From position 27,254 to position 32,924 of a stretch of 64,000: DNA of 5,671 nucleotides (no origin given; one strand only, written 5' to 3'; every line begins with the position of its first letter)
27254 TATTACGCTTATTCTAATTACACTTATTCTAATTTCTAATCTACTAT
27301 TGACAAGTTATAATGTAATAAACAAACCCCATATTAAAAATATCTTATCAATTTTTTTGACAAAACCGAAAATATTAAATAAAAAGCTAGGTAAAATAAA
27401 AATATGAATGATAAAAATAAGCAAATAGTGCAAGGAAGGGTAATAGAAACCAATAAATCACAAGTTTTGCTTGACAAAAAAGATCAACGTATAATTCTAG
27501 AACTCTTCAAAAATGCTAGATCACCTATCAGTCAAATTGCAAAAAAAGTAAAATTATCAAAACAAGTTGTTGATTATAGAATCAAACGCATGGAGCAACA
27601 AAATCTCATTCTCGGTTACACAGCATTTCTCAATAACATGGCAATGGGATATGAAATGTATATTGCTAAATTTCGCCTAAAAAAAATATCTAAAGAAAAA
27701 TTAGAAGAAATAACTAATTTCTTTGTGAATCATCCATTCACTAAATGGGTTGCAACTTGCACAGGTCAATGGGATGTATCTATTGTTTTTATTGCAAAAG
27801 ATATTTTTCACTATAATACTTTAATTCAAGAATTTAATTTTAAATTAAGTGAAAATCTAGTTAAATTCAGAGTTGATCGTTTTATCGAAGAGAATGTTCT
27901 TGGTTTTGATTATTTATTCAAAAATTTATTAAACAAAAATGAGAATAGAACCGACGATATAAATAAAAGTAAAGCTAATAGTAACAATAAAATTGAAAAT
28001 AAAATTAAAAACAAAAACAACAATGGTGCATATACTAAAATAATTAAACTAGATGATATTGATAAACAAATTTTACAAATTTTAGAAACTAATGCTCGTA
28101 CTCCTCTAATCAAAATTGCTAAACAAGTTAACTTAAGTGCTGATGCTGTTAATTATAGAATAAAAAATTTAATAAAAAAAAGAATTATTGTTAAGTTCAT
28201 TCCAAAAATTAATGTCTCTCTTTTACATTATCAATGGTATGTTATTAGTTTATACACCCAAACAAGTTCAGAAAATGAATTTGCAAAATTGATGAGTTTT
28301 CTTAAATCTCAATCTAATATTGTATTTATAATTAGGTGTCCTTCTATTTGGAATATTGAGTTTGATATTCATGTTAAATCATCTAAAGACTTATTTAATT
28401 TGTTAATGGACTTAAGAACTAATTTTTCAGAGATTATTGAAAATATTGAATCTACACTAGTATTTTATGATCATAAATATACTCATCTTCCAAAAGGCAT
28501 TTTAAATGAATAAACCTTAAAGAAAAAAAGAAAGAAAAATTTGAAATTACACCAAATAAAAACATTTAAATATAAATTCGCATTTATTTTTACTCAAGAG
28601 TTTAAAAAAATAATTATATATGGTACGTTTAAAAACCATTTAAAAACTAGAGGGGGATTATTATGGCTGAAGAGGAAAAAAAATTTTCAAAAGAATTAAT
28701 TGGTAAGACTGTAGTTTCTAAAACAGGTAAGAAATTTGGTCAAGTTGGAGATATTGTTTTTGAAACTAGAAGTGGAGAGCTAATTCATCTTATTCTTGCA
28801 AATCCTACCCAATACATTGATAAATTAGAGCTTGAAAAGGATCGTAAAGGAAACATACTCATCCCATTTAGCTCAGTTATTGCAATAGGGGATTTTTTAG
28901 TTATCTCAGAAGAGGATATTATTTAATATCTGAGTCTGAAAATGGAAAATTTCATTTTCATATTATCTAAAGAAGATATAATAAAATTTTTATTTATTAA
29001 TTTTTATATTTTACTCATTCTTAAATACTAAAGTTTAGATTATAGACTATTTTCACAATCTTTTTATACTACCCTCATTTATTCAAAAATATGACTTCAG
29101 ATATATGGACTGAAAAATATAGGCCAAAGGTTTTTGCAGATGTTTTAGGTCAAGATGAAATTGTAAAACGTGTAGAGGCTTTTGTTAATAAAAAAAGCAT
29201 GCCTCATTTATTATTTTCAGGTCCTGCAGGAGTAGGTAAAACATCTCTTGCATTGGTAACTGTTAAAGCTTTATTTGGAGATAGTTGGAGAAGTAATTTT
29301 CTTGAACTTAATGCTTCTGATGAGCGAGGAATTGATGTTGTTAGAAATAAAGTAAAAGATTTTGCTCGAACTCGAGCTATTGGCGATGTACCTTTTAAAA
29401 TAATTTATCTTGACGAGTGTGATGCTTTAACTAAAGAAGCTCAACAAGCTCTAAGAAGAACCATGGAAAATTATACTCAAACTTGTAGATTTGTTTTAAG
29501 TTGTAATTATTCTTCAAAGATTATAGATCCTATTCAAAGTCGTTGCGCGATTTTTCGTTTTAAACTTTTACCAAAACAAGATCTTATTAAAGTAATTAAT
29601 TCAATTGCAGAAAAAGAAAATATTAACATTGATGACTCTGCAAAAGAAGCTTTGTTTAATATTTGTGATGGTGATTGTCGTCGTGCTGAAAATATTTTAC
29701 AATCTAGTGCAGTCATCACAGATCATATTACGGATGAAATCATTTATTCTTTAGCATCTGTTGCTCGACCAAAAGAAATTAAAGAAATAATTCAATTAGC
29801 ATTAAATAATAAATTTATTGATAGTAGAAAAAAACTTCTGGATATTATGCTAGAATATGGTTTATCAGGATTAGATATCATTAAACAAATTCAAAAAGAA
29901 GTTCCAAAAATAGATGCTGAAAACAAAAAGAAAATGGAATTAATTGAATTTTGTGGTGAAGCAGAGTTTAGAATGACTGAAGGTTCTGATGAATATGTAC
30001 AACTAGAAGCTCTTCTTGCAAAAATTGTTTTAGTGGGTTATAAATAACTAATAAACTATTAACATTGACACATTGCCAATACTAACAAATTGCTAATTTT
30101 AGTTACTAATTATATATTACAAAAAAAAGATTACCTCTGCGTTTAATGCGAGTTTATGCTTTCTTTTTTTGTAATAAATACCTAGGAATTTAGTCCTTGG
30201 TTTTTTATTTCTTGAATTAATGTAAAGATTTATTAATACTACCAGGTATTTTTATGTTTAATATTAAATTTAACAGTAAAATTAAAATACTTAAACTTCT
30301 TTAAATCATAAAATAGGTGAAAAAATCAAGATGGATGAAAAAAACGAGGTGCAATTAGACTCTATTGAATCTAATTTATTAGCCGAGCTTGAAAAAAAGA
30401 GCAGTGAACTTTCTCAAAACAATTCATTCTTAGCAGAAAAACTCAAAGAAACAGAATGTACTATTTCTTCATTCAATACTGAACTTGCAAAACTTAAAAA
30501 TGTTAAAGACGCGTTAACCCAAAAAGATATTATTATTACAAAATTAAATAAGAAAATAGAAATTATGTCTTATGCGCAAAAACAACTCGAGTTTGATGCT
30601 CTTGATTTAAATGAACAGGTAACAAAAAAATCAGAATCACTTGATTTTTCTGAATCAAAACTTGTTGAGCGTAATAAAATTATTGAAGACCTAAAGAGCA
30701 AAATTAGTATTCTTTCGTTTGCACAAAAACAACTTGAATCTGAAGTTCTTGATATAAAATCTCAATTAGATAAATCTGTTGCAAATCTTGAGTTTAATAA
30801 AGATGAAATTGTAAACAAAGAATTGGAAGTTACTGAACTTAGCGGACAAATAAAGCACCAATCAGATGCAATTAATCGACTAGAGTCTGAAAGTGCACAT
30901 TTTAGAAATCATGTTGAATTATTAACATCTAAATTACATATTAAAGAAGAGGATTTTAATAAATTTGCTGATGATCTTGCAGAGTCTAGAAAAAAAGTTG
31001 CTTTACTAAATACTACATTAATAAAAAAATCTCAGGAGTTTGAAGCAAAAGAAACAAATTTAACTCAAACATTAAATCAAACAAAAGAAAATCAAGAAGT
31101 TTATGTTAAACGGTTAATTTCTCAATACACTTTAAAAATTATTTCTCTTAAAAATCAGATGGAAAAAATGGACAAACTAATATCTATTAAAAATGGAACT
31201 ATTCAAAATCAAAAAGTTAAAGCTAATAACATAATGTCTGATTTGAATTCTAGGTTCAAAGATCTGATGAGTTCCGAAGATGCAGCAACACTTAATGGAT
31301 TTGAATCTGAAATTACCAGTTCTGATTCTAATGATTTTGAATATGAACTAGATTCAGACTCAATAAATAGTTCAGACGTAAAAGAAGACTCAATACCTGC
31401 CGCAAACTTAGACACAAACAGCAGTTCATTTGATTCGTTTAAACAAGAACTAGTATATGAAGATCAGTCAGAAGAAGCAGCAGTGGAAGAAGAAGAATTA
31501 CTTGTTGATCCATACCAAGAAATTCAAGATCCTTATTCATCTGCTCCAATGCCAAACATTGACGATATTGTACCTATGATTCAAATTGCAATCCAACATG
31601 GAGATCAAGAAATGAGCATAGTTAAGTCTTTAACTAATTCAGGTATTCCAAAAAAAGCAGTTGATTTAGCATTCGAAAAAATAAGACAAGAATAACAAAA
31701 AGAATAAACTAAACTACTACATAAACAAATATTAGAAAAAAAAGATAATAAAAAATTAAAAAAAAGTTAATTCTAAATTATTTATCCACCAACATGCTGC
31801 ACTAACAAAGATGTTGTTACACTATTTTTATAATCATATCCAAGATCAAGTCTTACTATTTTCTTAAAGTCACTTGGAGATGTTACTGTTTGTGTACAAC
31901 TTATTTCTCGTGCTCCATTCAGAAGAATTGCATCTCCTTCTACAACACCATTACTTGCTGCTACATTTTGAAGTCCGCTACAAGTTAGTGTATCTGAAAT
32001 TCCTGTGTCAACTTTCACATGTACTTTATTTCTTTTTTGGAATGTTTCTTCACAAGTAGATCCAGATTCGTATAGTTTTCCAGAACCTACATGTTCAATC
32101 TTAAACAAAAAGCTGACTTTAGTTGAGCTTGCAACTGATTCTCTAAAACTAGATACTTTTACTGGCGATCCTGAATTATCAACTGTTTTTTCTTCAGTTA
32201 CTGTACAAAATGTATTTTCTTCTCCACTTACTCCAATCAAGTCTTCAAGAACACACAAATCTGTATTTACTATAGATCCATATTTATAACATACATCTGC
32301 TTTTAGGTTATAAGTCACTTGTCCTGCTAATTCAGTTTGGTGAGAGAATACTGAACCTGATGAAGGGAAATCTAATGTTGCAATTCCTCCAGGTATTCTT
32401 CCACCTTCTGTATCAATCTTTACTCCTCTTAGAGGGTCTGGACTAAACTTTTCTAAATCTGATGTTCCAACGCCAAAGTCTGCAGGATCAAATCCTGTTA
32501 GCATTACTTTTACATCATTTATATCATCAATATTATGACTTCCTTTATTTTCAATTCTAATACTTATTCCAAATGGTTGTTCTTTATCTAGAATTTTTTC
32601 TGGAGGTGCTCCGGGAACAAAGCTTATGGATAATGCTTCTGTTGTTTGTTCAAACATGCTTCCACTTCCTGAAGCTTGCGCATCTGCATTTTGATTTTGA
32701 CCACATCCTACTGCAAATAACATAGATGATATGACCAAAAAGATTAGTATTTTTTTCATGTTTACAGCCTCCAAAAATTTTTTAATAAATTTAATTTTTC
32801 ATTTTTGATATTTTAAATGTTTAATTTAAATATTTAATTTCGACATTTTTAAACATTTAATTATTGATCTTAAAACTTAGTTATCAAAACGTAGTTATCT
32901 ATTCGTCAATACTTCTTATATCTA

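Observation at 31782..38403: Co-oriented five-gene cell-surface cluster: two type-II membrane proteins followed by three tandem paralogous lipoproteins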

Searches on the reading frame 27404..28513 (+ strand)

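Call 55: search_protein_families(library=pfam, proteins=[window:27404-28513:+], max_evalue=0.001)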
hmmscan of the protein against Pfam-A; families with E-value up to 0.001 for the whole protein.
window:27404-28513:+ (369 aa): 8 families
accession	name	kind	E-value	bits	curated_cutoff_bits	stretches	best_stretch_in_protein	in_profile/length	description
PF13404.12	HTH_AsnC-type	-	1.1e-25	89.6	27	2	216-256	1-41/42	AsnC-type helix-turn-helix domain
PF13412.12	HTH_24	-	4.7e-25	87.3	21.9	2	216-262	1-47/48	Winged helix-turn-helix DNA-binding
PF01047.28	MarR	-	5.3e-07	29.9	24.6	0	39-69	17-47/59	MarR family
PF12802.13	MarR_2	-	4.9e-05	23.8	27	0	42-69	23-50/61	MarR family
PF08221.17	HTH_9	-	0.00017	22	23.4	0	28-56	16-44/62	RNA polymerase III subunit RPC82 helix-turn-helix domain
PF20987.3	I-TevI_DNA-bd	-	0.00024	21.4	27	0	44-61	26-43/51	Intron-encoded endonuclease 1, DNA-binding domain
PF22451.2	NirdL-like_HTH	-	0.00068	19.6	27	0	220-262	1-46/47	Siroheme decarboxylase NirDL-like HTH domain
PF12840.13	HTH_20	-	0.00085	19.7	27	0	36-69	15-48/51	Helix-turn-helix domain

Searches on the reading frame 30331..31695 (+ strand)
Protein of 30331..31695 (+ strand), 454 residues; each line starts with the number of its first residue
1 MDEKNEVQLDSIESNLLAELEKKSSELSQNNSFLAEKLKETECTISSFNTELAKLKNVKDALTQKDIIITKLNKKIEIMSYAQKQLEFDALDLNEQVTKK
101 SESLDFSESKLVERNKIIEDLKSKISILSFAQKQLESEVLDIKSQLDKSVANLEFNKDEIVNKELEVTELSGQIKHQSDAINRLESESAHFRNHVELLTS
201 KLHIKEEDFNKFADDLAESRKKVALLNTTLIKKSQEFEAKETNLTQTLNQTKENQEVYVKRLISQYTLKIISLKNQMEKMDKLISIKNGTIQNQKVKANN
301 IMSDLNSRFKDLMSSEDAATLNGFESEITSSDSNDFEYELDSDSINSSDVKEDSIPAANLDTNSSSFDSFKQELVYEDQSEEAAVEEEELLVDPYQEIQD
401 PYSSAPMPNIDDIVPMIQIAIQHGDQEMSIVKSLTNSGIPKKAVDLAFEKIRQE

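Call 3: search_protein_families(library=pfam, proteins=[window:30331-31695:+], max_evalue=1)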
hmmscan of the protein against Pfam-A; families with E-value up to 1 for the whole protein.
window:30331-31695:+ (454 aa): 2 families
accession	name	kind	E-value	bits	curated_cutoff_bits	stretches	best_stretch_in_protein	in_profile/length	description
PF25450.1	Rab11-FIP3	-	0.044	14.5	31.9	1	159-221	62-124/125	Rab11-FIP3-like domain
PF19220.6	Rod_CreS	-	0.19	11.1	100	2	6-116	75-181/359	Crescentin, rod domain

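Call 4: search_protein_families(library=ncbifam, proteins=[window:30331-31695:+], max_evalue=1)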
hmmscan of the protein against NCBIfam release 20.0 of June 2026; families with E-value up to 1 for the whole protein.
window:30331-31695:+ (454 aa): 9 families
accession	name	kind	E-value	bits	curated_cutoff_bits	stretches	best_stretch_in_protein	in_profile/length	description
TIGR02168.1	SMC_prok_B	equivalog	8.5e-08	30.4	567.35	1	16-296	244-519/1181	chromosome segregation protein SMC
TIGR02169.1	SMC_prok_A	equivalog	0.0001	20.2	729.4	1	15-255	717-952/1165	chromosome segregation protein SMC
TIGR04523.1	Mplasa_alph_rch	subfamily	0.00075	17.5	270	2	54-341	322-590/745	helix-rich protein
NF038218.1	IcmG_DotF_IVB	equivalog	0.0041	16.8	200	1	116-187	117-188/266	type IVB secretion system protein IcmG/DotF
NF006543.0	PRK09039.1-2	equivalog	0.011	15.6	305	2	17-127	70-191/350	peptidoglycan -binding protein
NF045487.1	ASRP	equivalog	0.16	10.6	300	1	20-202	315-491/593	archaea-specific SMC-related protein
NF045780.1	TrlF_fam_ATP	equivalog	0.25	10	350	1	18-357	433-776/944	TrlF family AAA-like ATPase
TIGR02559.1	HrpB7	equivalog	0.73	10.2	134.4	0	133-185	82-134/158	type III secretion protein HrpB7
NF002572.0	PRK02224.1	equivalog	0.84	7.8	1087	1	17-256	215-447/888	DNA double-strand break repair ATPase Rad50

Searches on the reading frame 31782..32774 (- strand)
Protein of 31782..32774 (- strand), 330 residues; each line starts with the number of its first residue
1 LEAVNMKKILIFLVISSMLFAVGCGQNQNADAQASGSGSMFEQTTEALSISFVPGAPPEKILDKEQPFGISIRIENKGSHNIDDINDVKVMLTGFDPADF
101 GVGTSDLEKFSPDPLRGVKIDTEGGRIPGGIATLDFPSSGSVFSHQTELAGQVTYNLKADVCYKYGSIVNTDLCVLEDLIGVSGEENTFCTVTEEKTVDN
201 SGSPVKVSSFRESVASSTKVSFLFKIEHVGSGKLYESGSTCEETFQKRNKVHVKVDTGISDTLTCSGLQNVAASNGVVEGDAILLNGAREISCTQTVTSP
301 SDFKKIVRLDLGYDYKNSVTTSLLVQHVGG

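Call 3: search_protein_families(library=pfam, proteins=[window:31782-32774:-], max_evalue=1)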
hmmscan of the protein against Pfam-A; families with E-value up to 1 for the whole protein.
window:31782-32774:- (330 aa): 1 family
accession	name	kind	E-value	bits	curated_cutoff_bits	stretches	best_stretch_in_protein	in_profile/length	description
PF09941.14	DUF2173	-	0.056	14.2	26.1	1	127-199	8-81/106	Uncharacterized conserved protein (DUF2173)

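Call 4: search_protein_families(library=ncbifam, proteins=[window:31782-32774:-], max_evalue=1)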
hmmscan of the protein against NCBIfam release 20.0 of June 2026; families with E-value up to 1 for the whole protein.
window:31782-32774:- (330 aa): 7 families
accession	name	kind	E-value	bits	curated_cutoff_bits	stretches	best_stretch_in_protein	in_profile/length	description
NF047408.1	SA0632_fam_LP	equivalog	0.033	13.8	70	1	6-29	1-23/68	SA0632 family lipoprotein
NF058647.1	lipo_LytA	equivalog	0.034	14.4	110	1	6-44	1-38/107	acidic lipoprotein LytA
NF041193.1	lipo_SP0191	subfamily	0.05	13.6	75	1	6-37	1-31/190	SP0191 family lipoprotein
NF041428.1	TrsH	subfamily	0.058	13.5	150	1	6-46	1-40/149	TrsH/TraH family protein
NF050142.1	PG1828_fam_lipo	equivalog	0.11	13.2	50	1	6-40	1-35/59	PG1828 family lipoprotein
TIGR01098.1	3A0109s03R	subfamily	0.11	11.9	112.05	1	6-68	1-53/253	phosphate/phosphite/phosphonate ABC transporter substrate-binding protein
NF047847.2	SS_mature_LptM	equivalog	0.3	11.2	27.7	1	6-26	1-22/31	LPS translocon maturation chaperone LptM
